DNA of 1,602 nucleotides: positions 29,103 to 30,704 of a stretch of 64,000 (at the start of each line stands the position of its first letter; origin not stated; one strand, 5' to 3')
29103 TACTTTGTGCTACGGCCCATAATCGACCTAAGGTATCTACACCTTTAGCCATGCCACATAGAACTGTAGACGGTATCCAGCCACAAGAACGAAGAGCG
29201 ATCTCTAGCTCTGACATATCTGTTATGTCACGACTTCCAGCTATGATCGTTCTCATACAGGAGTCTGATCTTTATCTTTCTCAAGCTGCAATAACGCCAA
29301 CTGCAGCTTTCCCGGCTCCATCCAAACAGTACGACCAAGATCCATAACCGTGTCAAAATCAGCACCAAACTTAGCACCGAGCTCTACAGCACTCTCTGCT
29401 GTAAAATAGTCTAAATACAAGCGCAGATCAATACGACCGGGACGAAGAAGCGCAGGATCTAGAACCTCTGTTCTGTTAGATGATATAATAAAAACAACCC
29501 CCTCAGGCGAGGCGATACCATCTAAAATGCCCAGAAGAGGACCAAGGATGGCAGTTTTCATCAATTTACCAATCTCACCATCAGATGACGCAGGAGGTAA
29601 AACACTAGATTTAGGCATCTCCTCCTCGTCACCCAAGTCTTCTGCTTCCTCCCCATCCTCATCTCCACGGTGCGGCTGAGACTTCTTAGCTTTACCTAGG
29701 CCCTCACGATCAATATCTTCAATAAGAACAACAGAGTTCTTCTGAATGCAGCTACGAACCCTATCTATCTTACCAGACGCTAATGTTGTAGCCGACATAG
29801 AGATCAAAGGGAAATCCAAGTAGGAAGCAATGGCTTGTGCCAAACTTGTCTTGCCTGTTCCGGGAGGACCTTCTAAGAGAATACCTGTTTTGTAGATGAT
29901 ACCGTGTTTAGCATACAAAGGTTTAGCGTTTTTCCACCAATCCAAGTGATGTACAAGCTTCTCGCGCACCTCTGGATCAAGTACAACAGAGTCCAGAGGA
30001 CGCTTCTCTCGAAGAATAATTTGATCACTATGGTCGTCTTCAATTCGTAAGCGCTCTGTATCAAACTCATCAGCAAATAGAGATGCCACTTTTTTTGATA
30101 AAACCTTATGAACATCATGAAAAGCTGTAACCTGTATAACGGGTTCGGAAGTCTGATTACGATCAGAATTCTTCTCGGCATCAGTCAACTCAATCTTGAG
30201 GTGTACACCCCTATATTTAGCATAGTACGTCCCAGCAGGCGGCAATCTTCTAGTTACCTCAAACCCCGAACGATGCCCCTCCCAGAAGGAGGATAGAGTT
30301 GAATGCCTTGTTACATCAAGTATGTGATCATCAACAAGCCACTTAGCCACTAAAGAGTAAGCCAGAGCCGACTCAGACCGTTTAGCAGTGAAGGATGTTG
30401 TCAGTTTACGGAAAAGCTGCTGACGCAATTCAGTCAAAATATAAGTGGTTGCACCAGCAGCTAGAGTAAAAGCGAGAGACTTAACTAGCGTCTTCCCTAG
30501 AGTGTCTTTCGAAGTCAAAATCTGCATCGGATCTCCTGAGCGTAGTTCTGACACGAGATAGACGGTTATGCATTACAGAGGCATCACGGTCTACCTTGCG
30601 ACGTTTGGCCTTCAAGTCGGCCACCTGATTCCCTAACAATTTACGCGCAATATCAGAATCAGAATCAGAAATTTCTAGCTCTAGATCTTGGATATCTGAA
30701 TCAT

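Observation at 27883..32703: Accessory island of nucleotide-signalling and membrane-stress genes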

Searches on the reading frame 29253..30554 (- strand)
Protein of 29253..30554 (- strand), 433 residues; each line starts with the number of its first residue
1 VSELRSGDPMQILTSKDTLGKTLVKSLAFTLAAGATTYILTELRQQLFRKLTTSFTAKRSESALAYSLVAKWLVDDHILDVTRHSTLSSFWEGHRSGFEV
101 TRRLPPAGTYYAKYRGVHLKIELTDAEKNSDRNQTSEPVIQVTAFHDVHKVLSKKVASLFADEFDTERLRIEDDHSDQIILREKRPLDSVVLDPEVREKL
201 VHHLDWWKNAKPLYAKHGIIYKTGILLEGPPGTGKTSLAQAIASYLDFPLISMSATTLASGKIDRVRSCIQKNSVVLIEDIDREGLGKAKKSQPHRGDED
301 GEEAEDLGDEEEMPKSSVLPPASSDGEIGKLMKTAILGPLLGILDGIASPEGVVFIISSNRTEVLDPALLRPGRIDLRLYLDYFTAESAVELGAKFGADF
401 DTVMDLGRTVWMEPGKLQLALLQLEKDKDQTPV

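Call 3: search_protein_families(library=pfam, proteins=[window:29253-30554:-], max_evalue=0.1)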
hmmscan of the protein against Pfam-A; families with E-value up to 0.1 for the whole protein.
window:29253-30554:- (433 aa): 22 families
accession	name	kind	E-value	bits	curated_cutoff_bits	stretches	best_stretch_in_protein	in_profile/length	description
PF00004.35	AAA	-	7.7e-19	68.9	21.2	2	225-288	1-73/131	ATPase family associated with various cellular activities (AAA)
PF05496.18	RuvB_N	-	5.6e-06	26.6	27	1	225-283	36-95/159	Holliday junction DNA helicase RuvB P-loop domain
PF13191.12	AAA_16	-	0.00025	22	32.6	1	224-320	26-104/167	AAA ATPase domain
PF06068.19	TIP49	-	0.00035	20.3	23.8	1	222-267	50-97/347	TIP49 P-loop domain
PF07728.20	AAA_5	-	0.00055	20.4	22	1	225-250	2-28/139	AAA domain (dynein-related subfamily)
PF13238.12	AAA_18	-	0.00093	20.1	29.4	1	225-282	1-44/128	AAA domain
PF20720.3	nSTAND3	-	0.0011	19.2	27.2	1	225-281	20-74/155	Novel STAND NTPase 3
PF00910.28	RNA_helicase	-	0.0022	18.9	21.5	1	225-284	1-61/105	RNA helicase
PF13521.12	AAA_28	-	0.003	18.2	27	1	225-263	2-40/164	AAA domain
PF13207.12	AAA_17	-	0.0044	17.8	27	1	229-257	2-30/136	AAA domain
PF08740.16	BCS1_N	-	0.0074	16.7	28.1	1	32-190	4-182/182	BCS1 N terminal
PF01078.27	Mg_chelatase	-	0.021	14.7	20.3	1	225-246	25-46/207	Magnesium chelatase, subunit ChlI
PF13401.12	AAA_22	-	0.03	15.1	27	0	224-256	7-42/130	AAA domain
PF01057.23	Parvo_NS1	-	0.031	13.7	20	1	224-246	115-137/271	Parvovirus non-structural protein NS1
PF05729.18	NACHT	-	0.036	14.3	26.7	0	225-244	3-22/167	NACHT domain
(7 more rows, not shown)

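Call 4: search_protein_families(library=phrogs, proteins=[window:29253-30554:-], max_evalue=0.01)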
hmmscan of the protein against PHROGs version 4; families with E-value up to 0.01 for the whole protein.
window:29253-30554:- (433 aa): 17 families
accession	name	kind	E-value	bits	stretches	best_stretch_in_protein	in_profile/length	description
phrog_7485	-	unknown function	5.6e-47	161.6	1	43-395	45-373/430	-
phrog_3757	-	unknown function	2e-18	68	1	181-260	86-164/367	-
phrog_30773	-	unknown function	5.2e-17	62.4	2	195-257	170-231/666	-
phrog_10401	-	other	3.8e-13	50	2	162-256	423-494/667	ATPase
phrog_11838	-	DNA, RNA and nucleotide metabolism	3.8e-09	37.2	1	187-274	16-93/420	clamp loader of DNA polymerase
phrog_14322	-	unknown function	4e-09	37.2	1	338-404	304-371/398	-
phrog_5846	-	DNA, RNA and nucleotide metabolism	2.8e-08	34.5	1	222-274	38-88/380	clamp loader of DNA polymerase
phrog_8638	-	unknown function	3.3e-08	33.6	1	216-272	299-359/568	-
phrog_10440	-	unknown function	4.4e-08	33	1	340-392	309-362/483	-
phrog_9172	-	unknown function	8.6e-08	32.4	1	199-257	82-142/509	-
phrog_4339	-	unknown function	2.3e-06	28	1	219-258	48-87/552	-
phrog_168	-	DNA, RNA and nucleotide metabolism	1e-05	26.4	1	224-286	44-114/314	clamp loader of DNA polymerase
phrog_2376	-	other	7e-05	23.3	0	222-279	74-133/363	ATPase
phrog_249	-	moron, auxiliary metabolic gene and host takeover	0.00024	21.5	1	221-257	126-162/380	porphyrin biosynthesis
phrog_761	-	other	0.0022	18.7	1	225-251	22-47/362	thymidylate kinase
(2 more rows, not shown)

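Call 7: search_dna_similar(query=window:29253-30554:-, collection=phages, mode=protein, max_rows=40)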
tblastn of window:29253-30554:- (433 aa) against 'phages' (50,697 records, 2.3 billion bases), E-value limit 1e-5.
Records with a match: 123; places in all: 123; records where one place covers at least 80% of the query: 6.
Best place of each record, by identity: <60% 123.
By first word of the organism name: Pseudomonas 62; Erwinia 10; Serratia 9; Brevundimonas 8; Ralstonia 8; Caulobacter 4; Pectobacterium 3; Microbacterium 3; Burkholderia 3; Xanthomonas 2; and 9 more.
By host as written in the record: Pseudomonas aeruginosa 26; - 9; Pseudomonas aeruginosa PAO1 8; Brevundimonas pondensis LVF1 6; Erwinia amylovora 4; Erwinia amylovora ATCC 29780 4; Ralstonia solanacearum 3; Serratia marcescens 3; and 41 more.
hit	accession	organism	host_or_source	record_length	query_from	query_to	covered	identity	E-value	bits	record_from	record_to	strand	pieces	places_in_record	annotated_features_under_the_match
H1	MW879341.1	Erwinia phage pEa_SNUABM_54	Erwinia amylovora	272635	32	384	82%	27.0%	4e-16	87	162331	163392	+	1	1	hypothetical protein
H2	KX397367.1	Erwinia phage vB_EamM_EarlPhillipIV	Erwinia amylovora ATCC 29780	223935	39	383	80%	26.8%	5e-15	84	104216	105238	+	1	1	hypothetical protein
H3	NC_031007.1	Erwinia phage vB_EamM_EarlPhillipIV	Erwinia amylovora ATCC 29780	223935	39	383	80%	26.8%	5e-15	84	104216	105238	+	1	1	hypothetical protein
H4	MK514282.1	Erwinia phage Derbicus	Erwinia amylovora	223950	39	383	80%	26.8%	5e-15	84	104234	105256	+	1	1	putative AAA family ATPase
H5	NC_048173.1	Erwinia phage Derbicus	Erwinia amylovora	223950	39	383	80%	26.8%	5e-15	84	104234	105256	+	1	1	putative AAA family ATPase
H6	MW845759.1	Erwinia phage pEa_SNUABM_38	Erwinia amylovora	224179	39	383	80%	26.8%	1e-14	82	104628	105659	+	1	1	hypothetical protein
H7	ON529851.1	Brevundimonas phage vB_BpoS-Marchewka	Brevundimonas pondensis LVF1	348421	96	428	77%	27.1%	2e-16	88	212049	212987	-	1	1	AAA+ ATPase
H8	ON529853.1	Brevundimonas phage vB_BpoS-Bambus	Brevundimonas pondensis LVF1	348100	96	428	77%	26.8%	9e-16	86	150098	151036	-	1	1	AAA+ ATPase domain protein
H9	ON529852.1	Brevundimonas phage vB_BpoS-Kabachok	Brevundimonas pondensis LVF1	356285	96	428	77%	26.3%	2e-19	97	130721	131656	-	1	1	AAA+ ATPase domain protein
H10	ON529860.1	Brevundimonas phage vB_BpoS-Papperlapapp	Brevundimonas pondensis LVF1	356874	96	428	77%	26.3%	2e-19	97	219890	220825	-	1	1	AAA+ ATPase domain protein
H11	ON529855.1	Brevundimonas phage vB_BpoS-Domovoi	Brevundimonas pondensis EIF1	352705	96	428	77%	26.0%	7e-19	96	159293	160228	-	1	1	putative mitochondrial chaperone protein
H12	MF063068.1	Pseudomonas phage Noxifer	Pseudomonas fluorescens SBW25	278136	27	384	83%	23.7%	2e-14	82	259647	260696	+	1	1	hypothetical protein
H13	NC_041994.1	Pseudomonas phage Noxifer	Pseudomonas fluorescens SBW25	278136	27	384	83%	23.7%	2e-14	82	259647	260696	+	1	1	hypothetical protein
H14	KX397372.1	Erwinia phage vB_EamM_Phobos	Erwinia amylovora ATCC 29780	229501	43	385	79%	24.2%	2e-13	78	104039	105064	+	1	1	putative ATPase AAA+ type core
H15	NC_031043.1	Erwinia phage vB_EamM_Phobos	Erwinia amylovora ATCC 29780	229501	43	385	79%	24.2%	2e-13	78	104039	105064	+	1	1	putative ATPase AAA+ type core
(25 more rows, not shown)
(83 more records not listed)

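Call 13: find_related_loci(query=window:29253-30554:-, collection=viral_contigs, flank=10000)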
Query window:29253-30554:- (433 aa) in viral_contigs; peptide patterns used: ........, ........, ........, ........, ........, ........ (x = any residue, [..] = any of these).
4 stretches matched a pattern, but none encodes a relative of the query by tblastn (E <= 1e-3).

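Call 14: find_homologous_proteins(query=window:29253-30554:-, max_evalue=0.00001)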
Query window:29253-30554:- (433 aa): 4987 proteins with E <= 0.00001 among 8000 candidates; the best 120 are listed.
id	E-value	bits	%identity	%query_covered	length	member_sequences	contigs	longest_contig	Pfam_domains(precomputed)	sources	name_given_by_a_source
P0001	9.0e-240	814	88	98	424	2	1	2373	PF00004.36,PF05496.19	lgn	-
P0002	8.2e-184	629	71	96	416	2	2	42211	PF00004.36,PF05496.19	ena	-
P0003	8.0e-107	376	47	94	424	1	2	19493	PF00004.36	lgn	-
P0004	3.3e-102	361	43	94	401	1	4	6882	PF00004.36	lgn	-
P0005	6.4e-101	356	44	92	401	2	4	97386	PF00004.36,PF13191.13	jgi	jgi:hypothetical protein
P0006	6.9e-98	346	43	97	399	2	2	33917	PF00004.36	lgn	-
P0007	2.9e-90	321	40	99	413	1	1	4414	PF00004.36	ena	-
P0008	1.1e-81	293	40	95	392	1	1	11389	PF00004.36,PF07728.21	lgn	-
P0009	1.4e-81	293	40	95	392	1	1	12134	PF00004.36,PF07728.21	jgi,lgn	jgi:broad-specificity NMP kinase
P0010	3.0e-78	282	36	96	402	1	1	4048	PF00004.36,PF13191.13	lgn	-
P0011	1.7e-52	197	33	94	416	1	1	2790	PF00004.36,PF05496.19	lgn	-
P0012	2.1e-50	190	32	90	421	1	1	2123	PF00004.36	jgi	jgi:hypothetical protein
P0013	3.8e-49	186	32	91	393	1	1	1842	PF00004.36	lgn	-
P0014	7.3e-45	172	31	88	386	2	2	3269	PF00004.36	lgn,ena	-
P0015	7.4e-37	145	29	91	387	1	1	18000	PF00004.36,PF05496.19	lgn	-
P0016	5.3e-33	133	31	81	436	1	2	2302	PF08740.17,PF00004.36,PF07728.21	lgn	-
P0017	6.0e-32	129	29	86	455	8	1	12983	PF08740.17,PF00004.36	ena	-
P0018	7.5e-32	129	32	85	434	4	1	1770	PF08740.17,PF00004.36,PF13191.13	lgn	-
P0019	3.8e-31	127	29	77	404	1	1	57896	PF08740.17,PF00004.36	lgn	-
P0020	6.0e-31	126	30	81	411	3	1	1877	PF08740.17,PF00004.36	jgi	jgi:chaperone BCS1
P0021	6.6e-31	126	28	85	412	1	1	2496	PF08740.17,PF00004.36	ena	-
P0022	8.6e-31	125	27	86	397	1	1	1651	PF08740.17,PF00004.36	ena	-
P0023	8.8e-31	125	30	81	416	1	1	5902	PF08740.17,PF13521.13,PF00004.36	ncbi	-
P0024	1.2e-30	125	33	65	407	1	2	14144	PF08740.17,PF00004.36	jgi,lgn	-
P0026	3.7e-30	123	30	81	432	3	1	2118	PF08740.17,PF00004.36,PF13481.13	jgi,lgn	-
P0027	4.8e-30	123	30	85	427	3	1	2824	PF08740.17,PF00004.36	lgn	-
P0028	7.7e-30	122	31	85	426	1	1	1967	PF08740.17,PF00004.36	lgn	-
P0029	8.9e-30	122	31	81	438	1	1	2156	PF08740.17,PF00004.36,PF07728.21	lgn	-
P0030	9.3e-30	122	30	85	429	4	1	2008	PF08740.17,PF03870.22,PF00004.36,PF07728.21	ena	-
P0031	1.1e-29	122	35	57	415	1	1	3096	PF08740.17,PF00004.36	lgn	-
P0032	1.1e-29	122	29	85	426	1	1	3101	PF08740.17,PF00004.36,PF07728.21,PF13191.13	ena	-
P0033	1.5e-29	121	37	50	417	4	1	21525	PF08740.17,PF00004.36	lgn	-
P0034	2.1e-29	121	28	81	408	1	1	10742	PF08740.17,PF00004.36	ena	-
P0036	2.9e-29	120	31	82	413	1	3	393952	PF08740.17,PF00004.36,PF07728.21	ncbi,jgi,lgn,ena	jgi:chaperone BCS1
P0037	3.8e-29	120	38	50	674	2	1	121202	PF08740.17,PF25426.2,PF00004.36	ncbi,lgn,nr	ncbi:MAG: hypothetical protein LQ346_000581 [Caloplaca aetnensis]|nr:MAG: hypothetical protein LQ346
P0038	5.0e-29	120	27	91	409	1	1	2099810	PF08740.17,PF00004.36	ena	-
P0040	7.3e-29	119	26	85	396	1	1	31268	PF08740.17,PF00004.36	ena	-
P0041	7.8e-29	119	28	87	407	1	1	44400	PF08740.17,PF00004.36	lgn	-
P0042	1.2e-28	118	30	77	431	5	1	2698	PF08740.17,PF25426.2,PF00004.36,PF13481.13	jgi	jgi:chaperone BCS1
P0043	1.7e-28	118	29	85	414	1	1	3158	PF08740.17,PF00004.36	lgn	-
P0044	2.1e-28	118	29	85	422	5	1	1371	PF08740.17,PF00004.36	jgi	jgi:chaperone BCS1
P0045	2.6e-28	117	28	79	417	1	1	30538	PF08740.17,PF00004.36,PF07728.21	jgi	jgi:chaperone BCS1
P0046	2.7e-28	117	30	81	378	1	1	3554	PF08740.17,PF00004.36,PF07728.21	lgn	-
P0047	2.7e-28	117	30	80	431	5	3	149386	PF08740.17,PF00004.36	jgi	jgi:mitochondrial chaperone BCS1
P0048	2.9e-28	117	28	82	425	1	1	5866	PF08740.17,PF00004.36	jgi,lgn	-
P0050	3.0e-28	117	29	82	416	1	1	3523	PF08740.17,PF00004.36,PF07728.21,PF20720.4,PF13191.13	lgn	-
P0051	3.5e-28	117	29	85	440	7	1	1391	PF08740.17,PF00004.36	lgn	-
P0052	3.6e-28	117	27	87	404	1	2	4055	PF08740.17,PF00004.36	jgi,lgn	-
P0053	4.0e-28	117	29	93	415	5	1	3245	PF08740.17,PF00004.36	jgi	jgi:chaperone BCS1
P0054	4.7e-28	116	28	89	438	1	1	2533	PF08740.17,PF00004.36,PF07728.21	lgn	-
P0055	5.1e-28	116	30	84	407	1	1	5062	PF08740.17,PF00004.36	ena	-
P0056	5.1e-28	116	28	82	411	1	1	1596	PF08740.17,PF00004.36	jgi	-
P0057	6.3e-28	116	30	80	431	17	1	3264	PF08740.17,PF00004.36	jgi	jgi:chaperone BCS1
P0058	8.3e-28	116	29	82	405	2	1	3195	PF08740.17,PF00004.36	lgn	-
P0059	9.2e-28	115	28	91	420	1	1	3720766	PF08740.17,PF00004.36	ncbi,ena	-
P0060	9.3e-28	115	31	77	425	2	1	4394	PF08740.17,PF00004.36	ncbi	-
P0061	9.4e-28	115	28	77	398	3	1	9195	PF08740.17,PF00004.36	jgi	jgi:mitochondrial chaperone BCS1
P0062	1.0e-27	115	35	52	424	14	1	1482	PF08740.17,PF00004.36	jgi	-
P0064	1.2e-27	115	29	84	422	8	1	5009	PF08740.17,PF00004.36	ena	-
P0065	1.3e-27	115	29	82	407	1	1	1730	PF08740.17,PF00004.36,PF07728.21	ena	-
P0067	1.5e-27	115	29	84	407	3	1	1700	PF08740.17,PF00004.36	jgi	-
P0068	1.5e-27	115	27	92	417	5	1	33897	PF08740.17,PF13521.13,PF00004.36,PF07728.21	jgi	jgi:mitochondrial chaperone BCS1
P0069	1.5e-27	115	28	77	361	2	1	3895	PF08740.17,PF00004.36,PF07728.21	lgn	-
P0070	1.8e-27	114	29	77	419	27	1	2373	PF08740.17,PF00004.36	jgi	jgi:chaperone BCS1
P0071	1.8e-27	114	29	84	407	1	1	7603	PF08740.17,PF00004.36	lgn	-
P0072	1.9e-27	114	25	85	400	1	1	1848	PF08740.17,PF00004.36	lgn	-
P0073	2.3e-27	114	29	82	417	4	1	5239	PF08740.17,PF00004.36,PF07728.21,PF13191.13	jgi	jgi:chaperone BCS1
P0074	2.3e-27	114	27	85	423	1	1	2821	PF08740.17,PF00004.36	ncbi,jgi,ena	jgi:chaperone BCS1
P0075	2.7e-27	114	30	81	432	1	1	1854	PF08740.17,PF00004.36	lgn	-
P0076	3.3e-27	114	29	84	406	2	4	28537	PF08740.17,PF00004.36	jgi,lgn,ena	-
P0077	3.9e-27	113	29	77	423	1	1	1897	PF08740.17,PF00004.36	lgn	-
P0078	4.4e-27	113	33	64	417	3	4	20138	PF08740.17,PF00004.36,PF13191.13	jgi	-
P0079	4.9e-27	113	29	84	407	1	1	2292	PF08740.17,PF00004.36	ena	-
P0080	5.6e-27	113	25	85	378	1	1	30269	PF08740.17,PF00004.36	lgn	-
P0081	7.5e-27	112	28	77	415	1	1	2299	PF08740.17,PF00004.36,PF13481.13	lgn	-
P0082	8.8e-27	112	27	85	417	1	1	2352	PF08740.17,PF00004.36,PF07728.21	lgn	-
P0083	9.0e-27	112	29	77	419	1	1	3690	PF08740.17,PF00004.36,PF07728.21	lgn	-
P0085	9.8e-27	112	28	82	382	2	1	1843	PF08740.17,PF00004.36,PF07728.21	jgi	jgi:chaperone BCS1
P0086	1.2e-26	112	29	85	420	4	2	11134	PF08740.17,PF00004.36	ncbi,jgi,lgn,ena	jgi:chaperone BCS1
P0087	1.5e-26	111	29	84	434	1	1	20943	PF08740.17,PF00004.36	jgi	jgi:mitochondrial chaperone BCS1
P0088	1.9e-26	111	27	85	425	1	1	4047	PF08740.17,PF00004.36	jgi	jgi:mitochondrial chaperone BCS1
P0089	2.2e-26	111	28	85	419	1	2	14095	PF08740.17,PF00004.36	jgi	-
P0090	2.5e-26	111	28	89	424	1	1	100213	PF08740.17,PF00004.36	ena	-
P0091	3.0e-26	110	27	85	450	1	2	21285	PF08740.17,PF00004.36,PF07728.21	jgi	jgi:mitochondrial chaperone BCS1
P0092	3.1e-26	110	28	82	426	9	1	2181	PF08740.17,PF00004.36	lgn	-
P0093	3.3e-26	110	27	84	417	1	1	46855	PF08740.17,PF00004.36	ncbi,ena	-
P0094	3.6e-26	110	29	77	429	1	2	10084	PF08740.17,PF00004.36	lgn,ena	-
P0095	3.8e-26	110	32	52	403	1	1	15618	PF08740.17,PF00004.36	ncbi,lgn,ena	-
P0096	4.1e-26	110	29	82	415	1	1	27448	PF08740.17,PF00004.36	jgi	jgi:chaperone BCS1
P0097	4.2e-26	110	28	89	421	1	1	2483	PF08740.17,PF00004.36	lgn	-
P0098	4.3e-26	110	30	75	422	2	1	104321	PF08740.17,PF00004.36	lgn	-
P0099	4.4e-26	110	34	56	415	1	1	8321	PF08740.17,PF00004.36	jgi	jgi:chaperone BCS1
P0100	5.0e-26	110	28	84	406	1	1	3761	PF08740.17,PF00004.36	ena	-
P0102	5.2e-26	110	28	77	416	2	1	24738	PF08740.17,PF13521.13,PF00004.36,PF07728.21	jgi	jgi:mitochondrial chaperone BCS1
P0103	5.5e-26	110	29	81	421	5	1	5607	PF08740.17,PF00004.36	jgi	jgi:mitochondrial chaperone BCS1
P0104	5.9e-26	109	29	80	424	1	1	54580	PF08740.17,PF00004.36,PF13481.13,PF13191.13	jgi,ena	-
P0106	7.4e-26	109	35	49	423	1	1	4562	PF08740.17,PF00004.36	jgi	jgi:mitochondrial chaperone BCS1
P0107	8.0e-26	109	28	77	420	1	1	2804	PF08740.17,PF00004.36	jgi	jgi:mitochondrial chaperone BCS1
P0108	8.5e-26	109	29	82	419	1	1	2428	PF08740.17,PF00004.36,PF07728.21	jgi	jgi:chaperone BCS1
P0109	9.7e-26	109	27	90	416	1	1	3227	PF08740.17,PF00004.36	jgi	-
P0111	1.2e-25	108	27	85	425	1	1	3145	PF08740.17,PF00004.36,PF13481.13,PF13191.13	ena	-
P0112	1.2e-25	108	28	88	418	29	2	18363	PF08740.17,PF00004.36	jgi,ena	-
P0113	1.3e-25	108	35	50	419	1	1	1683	PF08740.17,PF00004.36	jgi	jgi:chaperone BCS1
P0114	1.5e-25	108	28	86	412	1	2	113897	PF08740.17,PF00004.36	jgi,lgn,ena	jgi:chaperone BCS1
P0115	1.8e-25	108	36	50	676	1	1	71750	PF08740.17,PF25426.2,PF00004.36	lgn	-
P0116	1.8e-25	108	29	79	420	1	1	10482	PF08740.17,PF00004.36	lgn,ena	-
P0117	1.8e-25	108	33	53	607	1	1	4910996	PF08740.17,PF25426.2,PF00004.36,PF07728.21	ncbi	ncbi:unnamed protein product [Cunninghamella blakesleeana]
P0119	2.1e-25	108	29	77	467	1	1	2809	PF08740.17,PF00004.36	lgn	-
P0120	2.1e-25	108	28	84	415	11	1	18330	PF08740.17,PF00004.36,PF07728.21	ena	-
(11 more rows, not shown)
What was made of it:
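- On Bcs1-type AAA+ ATPase: More distant database homologues mostly carry PF08740 (call 14)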

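Call 15: find_encoding_contigs(protein=P0002, flank=10000, max_places=3)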
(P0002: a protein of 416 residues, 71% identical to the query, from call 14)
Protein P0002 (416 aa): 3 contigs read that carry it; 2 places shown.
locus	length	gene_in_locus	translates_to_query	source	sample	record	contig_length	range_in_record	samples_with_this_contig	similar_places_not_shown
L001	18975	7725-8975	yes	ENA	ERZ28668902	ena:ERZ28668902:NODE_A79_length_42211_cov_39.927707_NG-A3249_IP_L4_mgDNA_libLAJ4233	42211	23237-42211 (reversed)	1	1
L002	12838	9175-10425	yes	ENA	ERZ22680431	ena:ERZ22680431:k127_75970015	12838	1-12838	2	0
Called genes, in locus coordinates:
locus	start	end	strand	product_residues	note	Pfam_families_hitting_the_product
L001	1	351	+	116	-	?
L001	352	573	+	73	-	-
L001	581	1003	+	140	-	-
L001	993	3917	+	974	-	-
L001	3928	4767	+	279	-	-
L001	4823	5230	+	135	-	-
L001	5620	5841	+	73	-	-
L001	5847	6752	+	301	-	PF01145:Band_7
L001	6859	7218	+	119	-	PF00072:Response_reg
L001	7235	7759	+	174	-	-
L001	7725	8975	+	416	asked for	PF05496:RuvB_N (weak), PF00004:AAA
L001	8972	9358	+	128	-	PF10686:YAcAr (weak)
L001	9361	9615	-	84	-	-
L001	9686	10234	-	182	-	PF13328:HD_4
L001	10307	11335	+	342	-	-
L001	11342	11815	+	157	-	-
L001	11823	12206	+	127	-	-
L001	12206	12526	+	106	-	-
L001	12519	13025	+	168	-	-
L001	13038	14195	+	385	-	-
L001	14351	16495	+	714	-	PF27249:MJ0330_N (weak)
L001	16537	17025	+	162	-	-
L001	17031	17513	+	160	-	-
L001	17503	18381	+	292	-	PF03747:ADP_ribosyl_GH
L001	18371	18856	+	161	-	-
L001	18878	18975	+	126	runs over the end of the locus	-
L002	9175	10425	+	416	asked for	PF05496:RuvB_N (weak), PF00004:AAA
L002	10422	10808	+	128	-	PF10686:YAcAr (weak)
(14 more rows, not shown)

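Call 16: find_encoding_contigs(protein=P0005, flank=10000, max_places=3)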
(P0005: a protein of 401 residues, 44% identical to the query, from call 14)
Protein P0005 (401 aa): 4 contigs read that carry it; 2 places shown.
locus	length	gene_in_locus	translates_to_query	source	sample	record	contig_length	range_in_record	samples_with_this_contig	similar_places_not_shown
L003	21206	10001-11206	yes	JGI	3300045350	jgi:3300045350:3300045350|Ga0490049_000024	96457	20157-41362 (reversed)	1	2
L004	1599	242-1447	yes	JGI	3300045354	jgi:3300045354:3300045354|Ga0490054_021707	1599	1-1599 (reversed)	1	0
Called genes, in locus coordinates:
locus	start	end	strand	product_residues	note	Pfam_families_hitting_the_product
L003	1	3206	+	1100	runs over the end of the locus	-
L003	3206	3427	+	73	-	-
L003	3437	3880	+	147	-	-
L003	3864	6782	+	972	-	-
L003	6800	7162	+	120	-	-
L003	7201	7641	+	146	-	-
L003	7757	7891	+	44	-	-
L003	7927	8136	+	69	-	-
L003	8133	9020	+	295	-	PF01145:Band_7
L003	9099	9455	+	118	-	PF00072:Response_reg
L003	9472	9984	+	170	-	-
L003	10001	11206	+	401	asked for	PF13191:AAA_16 (faint), PF00004:AAA (weak)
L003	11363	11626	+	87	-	-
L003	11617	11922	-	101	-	PF10686:YAcAr (faint)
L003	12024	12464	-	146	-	-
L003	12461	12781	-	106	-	-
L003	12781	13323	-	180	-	PF13328:HD_4 (weak)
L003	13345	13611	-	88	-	-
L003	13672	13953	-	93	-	-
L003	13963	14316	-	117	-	-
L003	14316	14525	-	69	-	-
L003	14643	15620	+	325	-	-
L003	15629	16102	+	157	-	-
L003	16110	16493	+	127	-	-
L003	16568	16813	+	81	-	-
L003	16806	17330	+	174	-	-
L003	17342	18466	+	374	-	-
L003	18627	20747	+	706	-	-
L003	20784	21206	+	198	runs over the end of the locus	-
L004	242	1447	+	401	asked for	PF13191:AAA_16 (faint), PF00004:AAA (weak)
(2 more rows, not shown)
